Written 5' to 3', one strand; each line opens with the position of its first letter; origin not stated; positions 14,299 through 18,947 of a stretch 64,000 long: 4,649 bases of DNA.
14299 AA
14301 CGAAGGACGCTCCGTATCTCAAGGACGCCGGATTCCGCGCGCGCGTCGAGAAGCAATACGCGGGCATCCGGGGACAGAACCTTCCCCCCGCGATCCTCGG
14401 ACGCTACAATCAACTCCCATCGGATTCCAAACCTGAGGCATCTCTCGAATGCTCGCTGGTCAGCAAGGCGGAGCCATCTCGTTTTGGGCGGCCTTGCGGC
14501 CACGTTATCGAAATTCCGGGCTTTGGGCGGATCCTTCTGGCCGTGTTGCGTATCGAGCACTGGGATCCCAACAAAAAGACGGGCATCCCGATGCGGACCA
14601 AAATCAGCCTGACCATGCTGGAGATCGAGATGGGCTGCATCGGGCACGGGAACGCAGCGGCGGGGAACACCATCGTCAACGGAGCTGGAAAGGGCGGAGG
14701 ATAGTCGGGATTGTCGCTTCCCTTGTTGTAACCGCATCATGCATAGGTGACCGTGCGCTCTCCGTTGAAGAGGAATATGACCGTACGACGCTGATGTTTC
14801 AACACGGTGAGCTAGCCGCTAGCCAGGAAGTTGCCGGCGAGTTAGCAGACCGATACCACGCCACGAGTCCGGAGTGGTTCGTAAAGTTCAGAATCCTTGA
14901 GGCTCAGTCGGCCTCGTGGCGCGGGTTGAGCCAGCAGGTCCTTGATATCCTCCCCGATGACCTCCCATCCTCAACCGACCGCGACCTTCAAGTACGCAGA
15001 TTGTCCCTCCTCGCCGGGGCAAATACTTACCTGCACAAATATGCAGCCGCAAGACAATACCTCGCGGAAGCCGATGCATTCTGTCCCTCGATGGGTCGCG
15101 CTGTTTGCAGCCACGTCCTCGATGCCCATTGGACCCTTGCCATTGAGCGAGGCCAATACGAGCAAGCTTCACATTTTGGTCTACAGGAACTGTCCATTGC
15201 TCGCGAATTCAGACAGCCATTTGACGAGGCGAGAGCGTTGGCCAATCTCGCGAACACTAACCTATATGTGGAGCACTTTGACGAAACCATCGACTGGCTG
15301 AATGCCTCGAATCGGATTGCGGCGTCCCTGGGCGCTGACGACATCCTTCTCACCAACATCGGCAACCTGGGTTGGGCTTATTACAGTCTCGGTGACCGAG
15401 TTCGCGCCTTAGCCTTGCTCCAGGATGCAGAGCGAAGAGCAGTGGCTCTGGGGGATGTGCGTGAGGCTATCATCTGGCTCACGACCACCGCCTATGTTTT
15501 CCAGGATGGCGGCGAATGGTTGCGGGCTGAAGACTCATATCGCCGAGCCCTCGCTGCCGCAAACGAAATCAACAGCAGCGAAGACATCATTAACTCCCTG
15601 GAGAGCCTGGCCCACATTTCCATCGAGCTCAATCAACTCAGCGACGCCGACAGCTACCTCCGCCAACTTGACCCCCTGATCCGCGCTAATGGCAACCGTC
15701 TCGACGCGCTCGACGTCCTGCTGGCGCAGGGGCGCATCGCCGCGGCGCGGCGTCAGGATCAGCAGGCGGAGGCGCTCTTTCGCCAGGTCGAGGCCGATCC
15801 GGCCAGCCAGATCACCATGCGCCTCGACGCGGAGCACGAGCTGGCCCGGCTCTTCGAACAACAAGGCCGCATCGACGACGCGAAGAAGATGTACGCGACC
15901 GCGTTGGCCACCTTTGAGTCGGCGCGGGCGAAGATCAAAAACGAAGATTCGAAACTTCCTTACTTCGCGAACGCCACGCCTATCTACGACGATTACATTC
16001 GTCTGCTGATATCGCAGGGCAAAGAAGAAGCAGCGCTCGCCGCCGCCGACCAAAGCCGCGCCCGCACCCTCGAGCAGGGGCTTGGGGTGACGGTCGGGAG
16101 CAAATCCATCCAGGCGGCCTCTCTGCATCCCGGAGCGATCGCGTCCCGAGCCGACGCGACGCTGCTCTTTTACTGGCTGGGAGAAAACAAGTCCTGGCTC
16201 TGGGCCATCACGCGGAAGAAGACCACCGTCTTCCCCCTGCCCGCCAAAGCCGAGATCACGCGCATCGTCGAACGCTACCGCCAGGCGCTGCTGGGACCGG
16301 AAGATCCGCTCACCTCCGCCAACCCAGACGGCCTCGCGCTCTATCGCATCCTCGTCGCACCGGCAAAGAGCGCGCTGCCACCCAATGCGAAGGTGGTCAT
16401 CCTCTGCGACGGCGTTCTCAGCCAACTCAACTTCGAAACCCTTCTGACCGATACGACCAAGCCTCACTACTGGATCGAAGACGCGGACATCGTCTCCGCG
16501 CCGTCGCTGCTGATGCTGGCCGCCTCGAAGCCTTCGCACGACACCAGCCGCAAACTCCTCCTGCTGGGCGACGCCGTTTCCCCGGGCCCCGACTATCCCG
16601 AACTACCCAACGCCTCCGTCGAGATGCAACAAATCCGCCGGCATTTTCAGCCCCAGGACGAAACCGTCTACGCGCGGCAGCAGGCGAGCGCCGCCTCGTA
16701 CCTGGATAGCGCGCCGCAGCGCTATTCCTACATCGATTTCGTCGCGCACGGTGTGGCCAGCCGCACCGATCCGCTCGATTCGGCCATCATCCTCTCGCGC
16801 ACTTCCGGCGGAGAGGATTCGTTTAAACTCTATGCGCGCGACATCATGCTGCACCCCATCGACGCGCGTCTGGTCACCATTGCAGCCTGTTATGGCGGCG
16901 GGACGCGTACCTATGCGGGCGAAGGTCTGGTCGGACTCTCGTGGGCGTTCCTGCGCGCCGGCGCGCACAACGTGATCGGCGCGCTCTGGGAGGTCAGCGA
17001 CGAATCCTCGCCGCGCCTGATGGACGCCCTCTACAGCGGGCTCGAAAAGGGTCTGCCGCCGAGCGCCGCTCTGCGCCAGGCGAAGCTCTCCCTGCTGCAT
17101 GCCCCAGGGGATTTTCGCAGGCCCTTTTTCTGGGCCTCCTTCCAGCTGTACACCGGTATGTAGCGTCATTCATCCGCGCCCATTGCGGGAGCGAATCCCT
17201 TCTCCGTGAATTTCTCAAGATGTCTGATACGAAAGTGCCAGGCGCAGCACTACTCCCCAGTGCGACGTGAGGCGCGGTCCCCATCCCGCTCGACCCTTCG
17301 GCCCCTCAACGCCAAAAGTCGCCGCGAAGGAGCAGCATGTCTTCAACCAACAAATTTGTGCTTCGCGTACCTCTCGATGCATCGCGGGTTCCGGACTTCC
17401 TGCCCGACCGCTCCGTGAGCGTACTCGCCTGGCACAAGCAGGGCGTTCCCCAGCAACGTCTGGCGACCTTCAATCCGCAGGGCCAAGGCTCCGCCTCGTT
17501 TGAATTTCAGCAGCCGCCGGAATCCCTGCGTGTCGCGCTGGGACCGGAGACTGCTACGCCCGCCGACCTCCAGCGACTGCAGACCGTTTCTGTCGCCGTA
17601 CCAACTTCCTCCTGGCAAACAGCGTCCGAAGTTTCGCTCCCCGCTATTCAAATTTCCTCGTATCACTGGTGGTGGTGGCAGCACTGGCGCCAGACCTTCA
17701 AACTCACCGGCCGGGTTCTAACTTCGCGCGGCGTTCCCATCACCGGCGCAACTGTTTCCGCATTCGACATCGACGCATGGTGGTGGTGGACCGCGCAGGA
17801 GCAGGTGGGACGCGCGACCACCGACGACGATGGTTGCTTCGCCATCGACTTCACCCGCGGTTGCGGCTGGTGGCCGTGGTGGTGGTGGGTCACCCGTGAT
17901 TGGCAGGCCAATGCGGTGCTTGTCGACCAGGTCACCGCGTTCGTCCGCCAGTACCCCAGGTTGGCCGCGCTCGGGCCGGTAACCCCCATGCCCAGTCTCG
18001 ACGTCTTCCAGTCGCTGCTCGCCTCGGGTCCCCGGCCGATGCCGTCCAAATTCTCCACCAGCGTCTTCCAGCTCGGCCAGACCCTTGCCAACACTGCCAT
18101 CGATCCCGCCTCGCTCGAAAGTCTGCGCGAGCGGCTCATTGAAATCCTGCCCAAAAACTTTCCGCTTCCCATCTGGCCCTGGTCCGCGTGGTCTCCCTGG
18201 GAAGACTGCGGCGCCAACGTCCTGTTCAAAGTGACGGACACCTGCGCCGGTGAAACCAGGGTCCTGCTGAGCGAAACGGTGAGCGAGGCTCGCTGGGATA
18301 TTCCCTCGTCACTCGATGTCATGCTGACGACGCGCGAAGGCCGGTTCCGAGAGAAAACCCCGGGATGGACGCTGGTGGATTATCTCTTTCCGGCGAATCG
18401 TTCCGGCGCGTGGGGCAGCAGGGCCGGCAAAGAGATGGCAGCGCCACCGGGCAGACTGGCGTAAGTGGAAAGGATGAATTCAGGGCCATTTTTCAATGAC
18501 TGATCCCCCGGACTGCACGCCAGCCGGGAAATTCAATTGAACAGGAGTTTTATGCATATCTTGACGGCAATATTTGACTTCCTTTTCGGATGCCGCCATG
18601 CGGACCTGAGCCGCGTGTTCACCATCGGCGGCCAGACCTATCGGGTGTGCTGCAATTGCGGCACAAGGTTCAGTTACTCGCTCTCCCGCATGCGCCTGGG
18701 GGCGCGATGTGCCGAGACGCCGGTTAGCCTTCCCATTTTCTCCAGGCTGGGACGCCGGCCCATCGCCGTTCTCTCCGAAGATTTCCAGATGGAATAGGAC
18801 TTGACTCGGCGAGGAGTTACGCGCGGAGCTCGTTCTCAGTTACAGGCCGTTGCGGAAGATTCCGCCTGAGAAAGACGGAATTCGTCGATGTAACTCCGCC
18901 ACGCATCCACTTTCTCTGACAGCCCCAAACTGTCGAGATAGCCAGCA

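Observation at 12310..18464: ECF sigma / anti-sigma cassette coupled to an unknown 283-aa protein, a TPR-CHAT protease and a Trp-cluster protein: candidate undescribed system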

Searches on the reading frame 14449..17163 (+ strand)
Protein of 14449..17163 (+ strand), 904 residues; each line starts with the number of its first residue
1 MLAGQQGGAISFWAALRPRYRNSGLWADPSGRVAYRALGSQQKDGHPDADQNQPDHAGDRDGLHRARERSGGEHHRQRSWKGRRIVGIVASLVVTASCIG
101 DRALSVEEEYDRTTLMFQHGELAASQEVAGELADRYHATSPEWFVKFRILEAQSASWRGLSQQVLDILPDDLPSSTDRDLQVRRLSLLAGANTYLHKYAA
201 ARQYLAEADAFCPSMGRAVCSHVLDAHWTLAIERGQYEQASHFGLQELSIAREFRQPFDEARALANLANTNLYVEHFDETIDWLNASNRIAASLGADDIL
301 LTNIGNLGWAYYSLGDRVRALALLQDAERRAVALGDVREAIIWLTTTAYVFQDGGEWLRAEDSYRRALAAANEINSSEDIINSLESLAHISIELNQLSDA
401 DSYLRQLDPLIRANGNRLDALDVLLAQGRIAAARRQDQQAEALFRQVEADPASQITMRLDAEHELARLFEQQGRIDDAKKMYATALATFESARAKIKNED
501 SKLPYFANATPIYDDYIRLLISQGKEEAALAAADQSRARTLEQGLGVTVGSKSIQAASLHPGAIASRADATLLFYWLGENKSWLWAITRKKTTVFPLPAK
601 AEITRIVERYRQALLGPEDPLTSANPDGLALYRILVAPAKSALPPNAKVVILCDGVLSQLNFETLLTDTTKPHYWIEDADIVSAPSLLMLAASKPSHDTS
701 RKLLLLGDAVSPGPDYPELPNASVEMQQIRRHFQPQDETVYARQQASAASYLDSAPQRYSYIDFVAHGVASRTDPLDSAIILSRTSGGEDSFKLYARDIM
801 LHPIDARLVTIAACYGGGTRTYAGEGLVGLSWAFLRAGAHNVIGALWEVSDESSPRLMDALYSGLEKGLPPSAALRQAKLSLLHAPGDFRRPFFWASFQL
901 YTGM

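Call 3: search_protein_families(library=pfam, proteins=[window:14449-17163:+], max_evalue=0.01)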
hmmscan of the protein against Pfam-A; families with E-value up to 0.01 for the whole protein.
window:14449-17163:+ (904 aa): 6 families
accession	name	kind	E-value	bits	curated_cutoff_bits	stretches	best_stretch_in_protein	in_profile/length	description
PF12770.12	CHAT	-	6.1e-46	157.6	24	1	629-901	5-287/289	CHAT domain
PF17874.7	TPR_MalT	-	2.2e-10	40.8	45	1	305-535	44-265/336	MalT-like TPR region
PF13424.12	TPR_12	-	2.3e-09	37.7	30.1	1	260-329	2-73/77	Tetratricopeptide repeat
PF13176.12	TPR_7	-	2.3e-06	27.7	27.9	0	305-327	3-27/36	Tetratricopeptide repeat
PF10602.15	RPN7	-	0.0035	17.5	29.6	0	370-450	62-142/174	26S proteasome subunit RPN7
PF24885.1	TPR_NPHP3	-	0.0053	16.6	100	0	460-492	142-174/239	Nephrocystin-3 TPR domain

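Call 4: search_protein_families(library=ncbifam, proteins=[window:14449-17163:+], max_evalue=0.01)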
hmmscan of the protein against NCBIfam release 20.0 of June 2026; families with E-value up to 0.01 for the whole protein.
window:14449-17163:+ (904 aa): 4 families
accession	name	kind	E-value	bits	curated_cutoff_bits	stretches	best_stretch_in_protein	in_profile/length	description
NF033762.1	social_mot_Tgl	equivalog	6.7e-06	25.6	225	1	247-325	88-160/252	social motility TPR repeat lipoprotein Tgl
NF053520.1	HK_Porph_FimS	equivalog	4e-05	22.1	600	0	234-349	177-294/618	sensor histidine kinase FimS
TIGR02521.1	type_IV_pilW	equivalog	0.00027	20.6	154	0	306-373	36-97/234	type IV pilus biogenesis/stability protein PilW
NF053720.1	NsdA_fam_reg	subfamily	0.00091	18.8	75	1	230-371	210-352/432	NsdA family TPR-like regulatory protein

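Call 43: search_protein_families(library=padloc, proteins=[window:14794-17163:+], max_evalue=0.01)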
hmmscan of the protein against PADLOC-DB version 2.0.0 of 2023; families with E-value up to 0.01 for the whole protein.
window:14794-17163:+ (789 aa): 1 family
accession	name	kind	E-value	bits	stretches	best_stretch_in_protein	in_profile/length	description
PDLC01169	TPR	-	0.00079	16.9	0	118-177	121-180/252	TPR repeats containing protein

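Call 55: search_solved_structures(query=window:14794-17163:+, max_evalue=1, show_alignments=1)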
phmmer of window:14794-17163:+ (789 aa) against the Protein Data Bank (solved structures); distinct sequences matched with E-value up to 1: 14.
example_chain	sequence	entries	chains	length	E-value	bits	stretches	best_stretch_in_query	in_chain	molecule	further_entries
5a7d_B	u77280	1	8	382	1e-06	30.8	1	120-198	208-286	PINS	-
4a1s_A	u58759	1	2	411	6.7e-06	28.1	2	120-199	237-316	PARTNER OF INSCUTEABLE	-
5a6c_A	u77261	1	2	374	1.8e-05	26.7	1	119-226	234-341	G-PROTEIN-SIGNALING MODULATOR 2, AFADIN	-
4g2v_A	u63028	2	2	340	2.1e-05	26.4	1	71-155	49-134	G-protein-signaling modulator 2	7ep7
3ro2_A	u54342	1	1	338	2.2e-05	26.4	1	71-155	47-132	G-protein-signaling modulator 2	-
3sf4_A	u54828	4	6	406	2.3e-05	26.3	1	118-206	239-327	G-protein-signaling modulator 2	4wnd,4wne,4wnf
4wng_A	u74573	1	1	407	2.3e-05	26.3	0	119-206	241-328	G-protein-signaling modulator 2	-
6hc2_A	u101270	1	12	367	2.5e-05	26.2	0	71-155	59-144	G-protein-signaling modulator 2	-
4jhr_A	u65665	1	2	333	0.0012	20.6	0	121-202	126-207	G-protein-signaling modulator 2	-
4y6w_A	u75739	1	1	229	0.0064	18.2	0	317-372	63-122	NaB(AB)3ACb - light chain TPR-like repeats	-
3ro3_A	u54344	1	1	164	0.024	16.3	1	117-207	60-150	G-protein-signaling modulator 2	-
8far_A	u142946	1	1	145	0.024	16.3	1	303-376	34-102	I432-1-CC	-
8cus_A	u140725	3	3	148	0.025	16.3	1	303-376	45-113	I432-1(NaCl) Chain A | I432-1(Imd) Chain A | I432-1-X3 Chain A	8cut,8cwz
8fwd_1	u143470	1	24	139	0.29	12.7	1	303-373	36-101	O43-rpxdoc-EK1_B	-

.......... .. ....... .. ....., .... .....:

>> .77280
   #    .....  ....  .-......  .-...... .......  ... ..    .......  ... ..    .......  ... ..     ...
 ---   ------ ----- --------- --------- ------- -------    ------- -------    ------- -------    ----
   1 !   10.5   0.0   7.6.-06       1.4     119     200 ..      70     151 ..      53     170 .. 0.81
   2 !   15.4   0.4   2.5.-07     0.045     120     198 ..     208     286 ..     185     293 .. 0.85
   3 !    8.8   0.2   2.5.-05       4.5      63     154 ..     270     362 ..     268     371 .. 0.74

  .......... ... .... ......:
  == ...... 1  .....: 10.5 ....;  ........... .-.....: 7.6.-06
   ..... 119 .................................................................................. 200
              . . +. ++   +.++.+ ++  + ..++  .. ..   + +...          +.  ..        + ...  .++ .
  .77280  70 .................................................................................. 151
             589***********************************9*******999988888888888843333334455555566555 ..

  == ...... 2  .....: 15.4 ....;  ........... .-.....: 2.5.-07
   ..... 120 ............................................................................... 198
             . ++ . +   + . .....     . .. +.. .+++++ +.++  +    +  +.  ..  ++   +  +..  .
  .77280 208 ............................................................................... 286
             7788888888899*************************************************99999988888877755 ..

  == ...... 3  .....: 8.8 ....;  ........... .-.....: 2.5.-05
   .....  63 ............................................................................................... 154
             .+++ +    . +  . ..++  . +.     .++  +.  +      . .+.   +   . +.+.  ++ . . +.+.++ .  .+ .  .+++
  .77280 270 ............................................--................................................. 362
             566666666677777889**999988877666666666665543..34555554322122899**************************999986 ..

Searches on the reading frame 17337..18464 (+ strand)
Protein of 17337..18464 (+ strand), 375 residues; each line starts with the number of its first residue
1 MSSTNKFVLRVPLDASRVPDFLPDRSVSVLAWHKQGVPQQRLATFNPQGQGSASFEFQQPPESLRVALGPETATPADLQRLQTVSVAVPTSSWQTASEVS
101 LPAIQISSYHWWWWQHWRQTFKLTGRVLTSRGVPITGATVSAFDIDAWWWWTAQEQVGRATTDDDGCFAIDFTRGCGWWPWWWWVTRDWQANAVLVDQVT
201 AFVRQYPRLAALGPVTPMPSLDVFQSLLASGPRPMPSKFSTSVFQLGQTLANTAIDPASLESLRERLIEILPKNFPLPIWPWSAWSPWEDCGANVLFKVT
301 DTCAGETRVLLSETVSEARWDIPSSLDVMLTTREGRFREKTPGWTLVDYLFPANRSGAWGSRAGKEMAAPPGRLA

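Call 3: search_protein_families(library=pfam, proteins=[window:17337-18464:+], max_evalue=0.01)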
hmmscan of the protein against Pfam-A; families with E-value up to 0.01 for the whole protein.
window:17337-18464:+ (375 aa): 1 family
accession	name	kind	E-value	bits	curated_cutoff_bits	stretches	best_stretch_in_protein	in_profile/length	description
PF13620.12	CarboxypepD_reg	-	3.3e-05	24.6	32.3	1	123-171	2-43/82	Carboxypeptidase regulatory-like domain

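Call 4: search_protein_families(library=ncbifam, proteins=[window:17337-18464:+], max_evalue=0.01)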
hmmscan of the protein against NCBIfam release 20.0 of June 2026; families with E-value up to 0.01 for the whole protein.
window:17337-18464:+ (375 aa): 0 families

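Call 27: find_homologous_proteins(query=window:17337-18464:+)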
Query window:17337-18464:+ (375 aa): 66 proteins with E <= 0.001 among 8000 candidates.
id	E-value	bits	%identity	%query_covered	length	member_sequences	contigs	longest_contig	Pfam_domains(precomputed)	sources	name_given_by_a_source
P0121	3.6e-224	762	86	100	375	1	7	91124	PF13620.13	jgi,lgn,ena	jgi:hypothetical protein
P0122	1.2e-223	760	86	100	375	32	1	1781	PF13620.13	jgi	jgi:hypothetical protein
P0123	1.7e-223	760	86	100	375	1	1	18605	PF13620.13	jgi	-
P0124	6.4e-223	758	86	100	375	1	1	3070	PF13620.13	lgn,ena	-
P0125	1.5e-222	757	86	100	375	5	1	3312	PF13620.13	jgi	jgi:hypothetical protein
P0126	2.3e-222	756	86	100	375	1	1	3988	PF13620.13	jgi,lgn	jgi:hypothetical protein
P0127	5.3e-222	755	86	100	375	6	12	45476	PF13620.13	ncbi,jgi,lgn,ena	jgi:hypothetical protein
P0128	6.5e-222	755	86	100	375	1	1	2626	PF13620.13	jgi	jgi:hypothetical protein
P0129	9.7e-216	734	84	100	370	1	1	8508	PF13620.13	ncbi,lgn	ncbi:MAG: carboxypeptidase-like regulatory domain-containing protein [Acidobacteriaceae bacterium]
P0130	4.4e-202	689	78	100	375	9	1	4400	-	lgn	-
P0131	1.8e-178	612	72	99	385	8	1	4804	-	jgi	jgi:hypothetical protein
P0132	2.1e-178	611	70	100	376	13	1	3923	-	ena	-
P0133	8.9e-165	567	68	96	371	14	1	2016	-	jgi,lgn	jgi:hypothetical protein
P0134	2.2e-164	565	67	97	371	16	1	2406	-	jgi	jgi:hypothetical protein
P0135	6.4e-161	554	66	96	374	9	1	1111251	-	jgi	jgi:hypothetical protein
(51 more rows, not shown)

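Call 40: predict_structure(alignment_id=A4)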
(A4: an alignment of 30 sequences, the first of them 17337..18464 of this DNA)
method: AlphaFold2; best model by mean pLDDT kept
length: 375 residues; sequences in the alignment: 30
mean_pLDDT: 82.0   pTM: 0.74
mean pLDDT of the five models: 82.0, 81.6, 81.2, 81.0, 75.2
residues with pLDDT >= 90: 173; 70-90: 133; 50-70: 28; < 50: 41
segments of 3 or more residues with pLDDT < 50: 241-249, 339-344, 356-375
pLDDT, mean of each block of 10 residues (from residue 1): 72 92 87 89 94 93 92 92 90 88 93 89 96 94 94 95 97 89 84 91 84 82 82 68 48 62 86 88 80 94 88 93 96 61 54 47 35 33
secondary structure, 60 per line:
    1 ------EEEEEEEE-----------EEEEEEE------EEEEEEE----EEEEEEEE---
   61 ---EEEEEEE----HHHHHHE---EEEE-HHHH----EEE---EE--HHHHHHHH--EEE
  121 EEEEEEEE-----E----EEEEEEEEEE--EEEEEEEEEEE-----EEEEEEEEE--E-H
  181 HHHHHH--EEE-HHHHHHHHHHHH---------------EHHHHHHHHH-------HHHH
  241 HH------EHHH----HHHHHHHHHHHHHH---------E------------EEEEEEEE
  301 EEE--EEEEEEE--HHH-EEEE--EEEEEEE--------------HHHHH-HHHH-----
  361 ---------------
elements in order: E7-14 E26-32 E39-45 E50-57 E64-70 H75-80 E85-88 H90-93 E98-100 H108-115 E118-128 E139-148 E151-161 E167-175 H180-186 E189-191 H193-204 H221-229 H237-242 H257-270 E293-303 E306-312 E319-322 E325-331 H346-350 H352-355

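Call 43: search_protein_families(library=padloc, proteins=[window:17337-18464:+], max_evalue=0.01)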
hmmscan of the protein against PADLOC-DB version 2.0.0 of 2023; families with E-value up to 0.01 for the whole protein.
window:17337-18464:+ (375 aa): 0 families

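Call 50: fold_search(model_id=the predicted structure, library=pdb)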
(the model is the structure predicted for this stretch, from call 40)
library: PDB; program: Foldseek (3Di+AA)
matches with E <= 10: 1064; with E <= 0.001: 7
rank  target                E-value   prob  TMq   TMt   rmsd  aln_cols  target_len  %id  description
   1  6fwv_B                4.1e-05  1.00  0.16  0.12  13.4       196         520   10  The Bacillus anthracis TIE protein (released 2018-08-08)
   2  5cag                  6.5e-05  0.97  0.23  0.27  12.1       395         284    8  Crystal structure of a putative adhesin (BACOVA_02677) from Bacteroides ovatus ATCC 8483 at 3.00 A resolution (PSI Commu (released 2015-10-14)
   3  4oq1                  1.5e-04  1.00  0.23  0.25   7.4       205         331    9  Structure of the Streptococcal ancillary pilin (released 2014-04-23)
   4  5nf4_A                1.9e-04  0.96  0.16  0.20  13.2       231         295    9  The tip fimbrial protein Mfa3 from Porphyromonas gingivalis with C-terminal truncation. (released 2018-02-07)
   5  5hts_E                2.7e-04  0.89  0.15  0.21  10.9       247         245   10  Crystal structure of shaft pilin spaA from Lactobacillus rhamnosus GG - D295N mutant (released 2016-07-20)
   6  5f44_C                6.4e-04  0.89  0.15  0.20  11.0       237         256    9  Crystal structure of shaft pilin spaA from Lactobacillus rhamnosus GG (released 2016-07-20)
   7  5hts_F                6.8e-04  0.85  0.16  0.21  10.9       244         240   11  Crystal structure of shaft pilin spaA from Lactobacillus rhamnosus GG - D295N mutant (released 2016-07-20)
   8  6jch                  1.1e-03  0.51  0.14  0.15  17.9       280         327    8  Crystal structure of SpaE basal pilin from Lactobacillus rhamnosus GG - Orthorhombic form (released 2019-06-26)
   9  5ek8                  1.3e-03  1.00  0.13  0.07   1.8        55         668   29  Crystal structure of a 9R-lipoxygenase from Cyanothece PCC8801 at 2.7 Angstroms (released 2015-12-23)
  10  4uzg                  1.3e-03  0.63  0.12  0.16  15.3       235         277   10  Crystal structure of group B streptococcus pilus 2b backbone protein SAK_1440 (released 2015-05-13)
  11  3phs                  1.4e-03  0.97  0.21  0.29   9.9       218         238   13  Crystal Structure of GBS52, the minor pilin in gram-positive pathogen Streptococcus agalactiae (released 2010-11-17)
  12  3liu_A                1.9e-03  0.89  0.17  0.17  13.1       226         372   10  Crystal structure of Putative cell adhesion protein (YP_001304840.1) from Parabacteroides distasonis ATCC 8503 at 2.05 (released 2010-02-09)
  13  7bvx                  2.3e-03  0.38  0.12  0.16  15.4       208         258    8  Crystal structure of C-terminal fragment of pilus adhesin SpaC from Lactobacillus rhamnosus GG-Iodide soaked (released 2020-07-29)
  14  3t2l                  2.6e-03  0.66  0.22  0.27  17.1       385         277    8  Crystal structure of a Putative cell adhesion protein (BF1858) from Bacteroides fragilis NCTC 9343 at 2.33 A resolution (released 2011-08-10)
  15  3b2m_A                3.1e-03  0.63  0.15  0.19  17.4       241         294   10  Crystal Structure of the Major Pilin from Streptococcus pyogenes (released 2007-12-18)
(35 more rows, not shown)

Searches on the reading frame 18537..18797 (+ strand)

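Call 3: search_protein_families(library=pfam, proteins=[window:18537-18797:+], max_evalue=0.01)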
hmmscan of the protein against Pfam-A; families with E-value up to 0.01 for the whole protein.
window:18537-18797:+ (86 aa): 0 families

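Call 87: search_protein_families(library=pfam, proteins=[window:18537-18797:+], max_evalue=0.1)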
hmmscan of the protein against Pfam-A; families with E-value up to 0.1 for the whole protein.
window:18537-18797:+ (86 aa): 1 family
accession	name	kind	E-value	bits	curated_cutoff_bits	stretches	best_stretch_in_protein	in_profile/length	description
PF24273.1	TRASH_HVO_1752_C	-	0.021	15.4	27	1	29-56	19-47/47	HVO_1752, C-terminal TRASH domain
